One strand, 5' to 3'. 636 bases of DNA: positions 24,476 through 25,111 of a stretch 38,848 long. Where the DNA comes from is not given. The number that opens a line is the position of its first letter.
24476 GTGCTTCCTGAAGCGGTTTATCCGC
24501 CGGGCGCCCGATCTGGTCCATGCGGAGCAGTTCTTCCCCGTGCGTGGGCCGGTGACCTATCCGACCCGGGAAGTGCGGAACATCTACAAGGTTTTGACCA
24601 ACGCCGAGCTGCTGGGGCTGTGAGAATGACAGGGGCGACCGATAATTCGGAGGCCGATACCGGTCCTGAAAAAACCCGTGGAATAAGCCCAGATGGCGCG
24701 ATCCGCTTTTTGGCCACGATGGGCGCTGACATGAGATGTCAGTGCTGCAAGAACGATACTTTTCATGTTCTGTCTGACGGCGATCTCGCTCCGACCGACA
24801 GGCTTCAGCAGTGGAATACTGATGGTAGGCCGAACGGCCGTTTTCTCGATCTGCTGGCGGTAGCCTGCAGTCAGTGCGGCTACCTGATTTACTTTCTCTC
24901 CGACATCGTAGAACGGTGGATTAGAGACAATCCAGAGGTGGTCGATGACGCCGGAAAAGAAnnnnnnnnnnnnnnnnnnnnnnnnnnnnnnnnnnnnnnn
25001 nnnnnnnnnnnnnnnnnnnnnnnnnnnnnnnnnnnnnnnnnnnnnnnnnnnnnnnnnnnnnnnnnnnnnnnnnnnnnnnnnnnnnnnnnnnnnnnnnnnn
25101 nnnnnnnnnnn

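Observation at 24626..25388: Two passenger genes on the cI transcript: zinc-ribbon protein plus XhlA-like membrane protein (Rex-like position)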

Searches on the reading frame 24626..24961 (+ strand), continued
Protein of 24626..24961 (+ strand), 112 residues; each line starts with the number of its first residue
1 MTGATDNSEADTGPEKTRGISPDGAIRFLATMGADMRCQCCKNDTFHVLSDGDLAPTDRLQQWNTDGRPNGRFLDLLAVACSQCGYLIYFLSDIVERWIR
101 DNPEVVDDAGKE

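Call 69: fold_search(model_id=the predicted structure, library=viral)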
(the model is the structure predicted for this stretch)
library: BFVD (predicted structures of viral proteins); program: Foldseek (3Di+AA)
matches with E <= 10: 1003; with E <= 0.001: 0
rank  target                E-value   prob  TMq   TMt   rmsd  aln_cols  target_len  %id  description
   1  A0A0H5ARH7            1.2e-02  1.00  0.43  0.55   8.8        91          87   13  (no name in the UniProt tables at hand)
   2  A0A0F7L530            2.6e-02  0.54  0.25  0.20  11.4        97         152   15  Uncharacterized protein [uncultured marine virus]
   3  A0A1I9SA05            3.3e-02  0.90  0.35  0.40  11.8       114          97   15  Uncharacterized protein [Rhodococcus phage Weasels2]
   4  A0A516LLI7            3.6e-02  0.75  0.26  0.28  12.6        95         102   14  (no name in the UniProt tables at hand)
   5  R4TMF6                4.0e-02  0.75  0.29  0.27  11.8       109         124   16  TFIIS-type domain-containing protein [Haloarcula californiae tailed virus 1]
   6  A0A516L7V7            4.3e-02  0.80  0.27  0.20   9.7        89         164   13  (no name in the UniProt tables at hand)
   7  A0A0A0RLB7            4.3e-02  0.63  0.28  0.30  13.1       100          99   15  (no name in the UniProt tables at hand)
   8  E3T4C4                5.2e-02  0.54  0.27  0.23  10.2       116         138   14  Putative eIF-2B/eIF-5 [Cafeteria roenbergensis virus (strain BV-PW1)]
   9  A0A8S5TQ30            5.5e-02  0.85  0.30  0.42   9.5        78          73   15  InsA N-terminal domain [Myoviridae sp. ctCXW4]
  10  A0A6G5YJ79            9.1e-02  0.54  0.21  0.32  10.7        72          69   15  (no name in the UniProt tables at hand)
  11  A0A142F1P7            9.7e-02  0.95  0.29  0.45   3.2        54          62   13  Uncharacterized protein [Bacillus phage Mgbh1]
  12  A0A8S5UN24            1.2e-01  0.18  0.21  0.09  17.4       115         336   10  NTP-PPase-like protein [Siphoviridae sp. ctzr51]
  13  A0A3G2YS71            1.3e-01  0.25  0.20  0.20  12.0        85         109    9  Uncharacterized protein [Serratia phage vB_SmaA_3M]
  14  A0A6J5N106            1.4e-01  0.60  0.27  0.39  13.3        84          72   11  Uncharacterized protein [uncultured Caudovirales phage]
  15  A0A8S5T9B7            1.5e-01  0.63  0.25  0.41   8.7        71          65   20  Putative transcriptional regulator [Siphoviridae sp. ctwDi18]
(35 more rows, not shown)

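Call 70: find_encoding_contigs(protein=P0044, flank=3500, max_places=2)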
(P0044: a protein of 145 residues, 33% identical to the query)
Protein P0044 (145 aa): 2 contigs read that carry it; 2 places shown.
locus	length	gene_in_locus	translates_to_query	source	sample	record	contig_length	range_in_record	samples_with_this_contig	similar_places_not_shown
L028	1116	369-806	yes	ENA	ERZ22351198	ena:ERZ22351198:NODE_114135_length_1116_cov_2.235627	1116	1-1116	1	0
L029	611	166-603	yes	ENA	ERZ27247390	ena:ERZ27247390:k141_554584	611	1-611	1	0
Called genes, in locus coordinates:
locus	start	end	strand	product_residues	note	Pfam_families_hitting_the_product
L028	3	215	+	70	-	?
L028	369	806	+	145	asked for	-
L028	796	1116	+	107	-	?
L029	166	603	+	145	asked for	-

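Call 71: find_encoding_contigs(protein=P0052, flank=3500, max_places=2)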
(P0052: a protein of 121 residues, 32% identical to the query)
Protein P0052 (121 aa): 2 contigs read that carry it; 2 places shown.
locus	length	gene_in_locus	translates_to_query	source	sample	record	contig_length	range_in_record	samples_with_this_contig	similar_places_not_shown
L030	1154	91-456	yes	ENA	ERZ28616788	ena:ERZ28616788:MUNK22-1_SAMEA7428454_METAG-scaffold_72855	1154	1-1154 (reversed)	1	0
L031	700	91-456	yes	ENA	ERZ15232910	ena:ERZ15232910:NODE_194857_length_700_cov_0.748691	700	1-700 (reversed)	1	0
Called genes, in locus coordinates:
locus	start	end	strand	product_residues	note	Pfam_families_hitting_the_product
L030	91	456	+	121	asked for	-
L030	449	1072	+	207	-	-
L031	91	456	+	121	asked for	-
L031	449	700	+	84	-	?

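Call 74: search_dna_similar(query=L030:449-1069:+, collection=phages, mode=protein, max_evalue=0.001, max_rows=25)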
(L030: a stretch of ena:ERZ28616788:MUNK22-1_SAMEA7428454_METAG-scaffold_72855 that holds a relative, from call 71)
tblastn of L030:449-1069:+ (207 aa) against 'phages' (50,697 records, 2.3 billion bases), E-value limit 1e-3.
No match.

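Call 75: search_protein_families(library=pfam, proteins=[L030:449-1069:+], max_evalue=0.1)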
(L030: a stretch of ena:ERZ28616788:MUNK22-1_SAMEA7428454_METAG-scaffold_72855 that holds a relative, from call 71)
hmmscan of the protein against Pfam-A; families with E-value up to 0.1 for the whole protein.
L030:449-1069:+ (207 aa): 0 families

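Call 81: search_solved_structures(query=A3, max_evalue=1)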
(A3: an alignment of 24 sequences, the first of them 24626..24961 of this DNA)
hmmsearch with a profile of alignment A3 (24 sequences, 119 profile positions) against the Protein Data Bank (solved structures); distinct sequences matched with E-value up to 1: 9.
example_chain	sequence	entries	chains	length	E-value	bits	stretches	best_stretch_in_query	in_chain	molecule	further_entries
3nyb_B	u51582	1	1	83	0.02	18.1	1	30-85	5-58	Protein AIR2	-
1qyp_A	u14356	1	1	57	0.036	17.2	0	70-84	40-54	RNA POLYMERASE II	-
2lli_A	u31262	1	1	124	0.046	16.9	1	27-83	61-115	Protein AIR2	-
8hkx_S27A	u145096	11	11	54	0.26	14.5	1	66-94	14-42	30S ribosomal protein S27ae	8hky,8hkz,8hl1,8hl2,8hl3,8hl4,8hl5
4ywl_A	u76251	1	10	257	0.43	13.8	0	50-83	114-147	Cell division control protein 21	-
2k5c_A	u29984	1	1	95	0.73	13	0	17-41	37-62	uncharacterized protein PF0385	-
1x0t_A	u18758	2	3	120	0.88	12.8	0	59-85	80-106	Ribonuclease P protein component 4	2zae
4pof_A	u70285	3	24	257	0.96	12.7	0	50-83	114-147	Cell division control protein 21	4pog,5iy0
4ywm_A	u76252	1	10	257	0.97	12.6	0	50-83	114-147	Cell division control protein 21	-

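Call 89: find_encoding_contigs(protein=P0055, flank=3500, max_places=2)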
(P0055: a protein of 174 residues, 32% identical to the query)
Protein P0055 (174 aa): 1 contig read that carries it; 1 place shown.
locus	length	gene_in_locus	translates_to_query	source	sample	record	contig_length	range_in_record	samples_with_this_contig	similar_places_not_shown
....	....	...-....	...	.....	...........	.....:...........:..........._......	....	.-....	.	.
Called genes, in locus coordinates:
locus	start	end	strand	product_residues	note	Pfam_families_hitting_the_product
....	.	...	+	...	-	?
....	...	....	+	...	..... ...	-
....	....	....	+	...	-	-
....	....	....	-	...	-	-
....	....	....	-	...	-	-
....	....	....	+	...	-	-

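Call 90: find_encoding_contigs(protein=P0065, flank=3500, max_places=2)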
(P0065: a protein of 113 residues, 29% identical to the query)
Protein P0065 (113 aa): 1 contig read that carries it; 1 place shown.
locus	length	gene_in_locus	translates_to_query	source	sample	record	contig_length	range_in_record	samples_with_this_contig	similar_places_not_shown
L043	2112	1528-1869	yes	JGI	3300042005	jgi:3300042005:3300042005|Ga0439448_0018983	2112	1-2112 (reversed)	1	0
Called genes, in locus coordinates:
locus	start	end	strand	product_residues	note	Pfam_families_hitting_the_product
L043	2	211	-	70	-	?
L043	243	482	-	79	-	-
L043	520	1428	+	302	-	PF01381:HTH_3, PF00717:Peptidase_S24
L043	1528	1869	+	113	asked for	-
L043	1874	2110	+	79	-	?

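Call 91: find_encoding_contigs(protein=P0048, flank=3500, max_places=2)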
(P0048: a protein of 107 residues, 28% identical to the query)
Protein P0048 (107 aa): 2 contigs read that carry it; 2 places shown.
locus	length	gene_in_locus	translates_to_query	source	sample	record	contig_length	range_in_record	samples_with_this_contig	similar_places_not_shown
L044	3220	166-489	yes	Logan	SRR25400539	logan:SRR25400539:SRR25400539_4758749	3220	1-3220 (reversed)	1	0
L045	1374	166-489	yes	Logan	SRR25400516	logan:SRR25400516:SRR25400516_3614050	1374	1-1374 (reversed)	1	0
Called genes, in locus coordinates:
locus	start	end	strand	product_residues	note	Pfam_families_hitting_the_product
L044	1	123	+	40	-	?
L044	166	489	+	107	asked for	-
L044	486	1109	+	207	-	-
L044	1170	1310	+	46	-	-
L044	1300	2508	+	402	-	-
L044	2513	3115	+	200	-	-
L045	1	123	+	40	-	?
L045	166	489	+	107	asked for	-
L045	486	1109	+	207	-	-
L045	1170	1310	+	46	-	-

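Call 93: search_protein_families(library=padloc, proteins=[L023:4001-4321:+, L023:4311-4748:+, L026:2843-3154:+, L026:3150-3647:+, L030:91-453:+, L030:449-1069:+, L044:486-1106:+, L044:1300-2505:+, L044:2513-3112:+], max_evalue=1)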
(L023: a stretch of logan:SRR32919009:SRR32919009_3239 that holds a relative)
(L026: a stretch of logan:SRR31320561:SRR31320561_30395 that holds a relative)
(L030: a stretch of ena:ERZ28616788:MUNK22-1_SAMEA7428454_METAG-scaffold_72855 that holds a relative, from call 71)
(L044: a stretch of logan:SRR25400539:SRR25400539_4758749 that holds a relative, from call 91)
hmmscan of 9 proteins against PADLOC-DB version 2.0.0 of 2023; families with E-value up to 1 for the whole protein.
L023:4001-4321:+ (107 aa): 0 families

L023:4311-4748:+ (146 aa): 1 family
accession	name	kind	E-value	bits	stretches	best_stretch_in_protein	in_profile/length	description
PDLC03863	LmuB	-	0.021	11.5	1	33-109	337-410/610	-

L026:2843-3154:+ (104 aa): 0 families

L026:3150-3647:+ (166 aa): 0 families

L030:91-453:+ (121 aa): 0 families

L030:449-1069:+ (207 aa): 4 families
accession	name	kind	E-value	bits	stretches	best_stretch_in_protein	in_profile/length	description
PDLC03842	LeoB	-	0.00017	18.6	1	49-203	319-475/568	-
PDLC03816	RTasPolA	-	0.0059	13.6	1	29-171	22-155/475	DRT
PDLC00601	ZorA1|ZorA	-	0.0088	12.7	1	61-169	332-487/699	MotA/ExbB/TolQ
PDLC00006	DruC1|DruC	-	0.079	9.4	1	120-176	142-198/626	Unknown function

L044:486-1106:+ (207 aa): 1 family
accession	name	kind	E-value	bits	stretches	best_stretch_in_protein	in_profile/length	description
PDLC00601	ZorA1|ZorA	-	0.018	11.7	1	55-185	397-528/699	MotA/ExbB/TolQ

L044:1300-2505:+ (402 aa): 0 families

L044:2513-3112:+ (200 aa): 0 families

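Call 103: search_dna_similar(query=L030:449-1069:+, collection=plasmids, mode=protein, max_evalue=0.001, max_rows=8)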
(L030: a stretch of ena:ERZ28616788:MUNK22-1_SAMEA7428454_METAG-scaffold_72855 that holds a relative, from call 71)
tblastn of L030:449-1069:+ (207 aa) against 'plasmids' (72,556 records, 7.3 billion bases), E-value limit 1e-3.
No match.

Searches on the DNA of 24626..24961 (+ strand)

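Call 94: search_dna_similar(query=L026:1-6998:+, collection=phages, mode=distant, max_rows=8)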
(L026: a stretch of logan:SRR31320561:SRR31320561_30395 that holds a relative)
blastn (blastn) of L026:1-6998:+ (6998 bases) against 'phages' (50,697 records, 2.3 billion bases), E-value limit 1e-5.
Records with a match: 41; places in all: 41; records where one place covers at least 80% of the query: 0.
Best place of each record, by identity: 60-80% 41.
By first word of the organism name: Pseudomonas 40; Salmonella 1.
By host as written in the record: Pseudomonas aeruginosa 19; - 7; Pseudomonas aeruginosa PAO1 4; Pseudomonas sp. 2; carbapenem-resistant Pseudomonas aeruginosa YMC11/07/P54 2; Pseudomonas stutzeri 1; Pseudomonas aeruginosa isolate 20 1; Pseudomonas aeruginosa PACL 1; and 4 more.
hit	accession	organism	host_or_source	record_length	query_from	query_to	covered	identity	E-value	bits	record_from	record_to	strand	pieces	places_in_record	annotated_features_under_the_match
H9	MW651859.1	Pseudomonas phage vB_PstS-pAN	Pseudomonas stutzeri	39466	895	1368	7%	66.3%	2e-25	125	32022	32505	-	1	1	LexA family transcriptional regulator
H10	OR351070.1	Pseudomonas phage Riah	Pseudomonas aeruginosa isolate 20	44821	913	1368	7%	67.8%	4e-28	134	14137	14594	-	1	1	CI-like repressor | Cro-like antirepressor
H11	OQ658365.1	Pseudomonas phage sp.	Pseudomonas aeruginosa PACL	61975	5419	6997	3%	75.3%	2e-13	154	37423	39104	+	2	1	global regulatory protein | hypothetical protein (x5)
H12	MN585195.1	Pseudomonas phage AUS531phi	Pseudomonas aeruginosa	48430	5419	6997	3%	75.3%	2e-13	154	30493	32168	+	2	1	bacteriophage control infection protein | hypothetical protein (x4) | PD-(D/E)XK nuclease superfamily protein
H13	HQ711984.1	Pseudomonas phage phi297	Pseudomonas aeruginosa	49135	5419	6997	3%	75.4%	8e-12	149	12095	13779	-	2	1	global regulatory protein | hypothetical protein (x6)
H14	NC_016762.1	Pseudomonas phage phi297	Pseudomonas aeruginosa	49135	5419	6997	3%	75.4%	8e-12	149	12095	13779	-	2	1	transcriptional regulator | hypothetical protein (x5) | PD-(D/E)XK nuclease family protein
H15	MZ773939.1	Pseudomonas phage PP9W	Pseudomonas aeruginosa P9W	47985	5454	6997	3%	75.5%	5e-8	132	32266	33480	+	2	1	carbon storage regulator | hypothetical protein (x4) | PD-(D/E)XK nuclease family protein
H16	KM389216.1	Pseudomonas phage F_ET605sp/Pa1651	-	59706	4912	5089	3%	72.5%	1e-15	93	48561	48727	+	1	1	record has no annotation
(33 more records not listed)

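Call 102: search_dna_similar(query=L030:1-1154:+, collection=ecoli_genomes, mode=distant, max_rows=6)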
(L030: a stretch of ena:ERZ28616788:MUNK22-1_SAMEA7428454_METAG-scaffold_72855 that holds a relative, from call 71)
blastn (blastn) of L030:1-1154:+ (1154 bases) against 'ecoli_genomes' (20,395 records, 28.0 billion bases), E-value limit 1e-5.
No match.
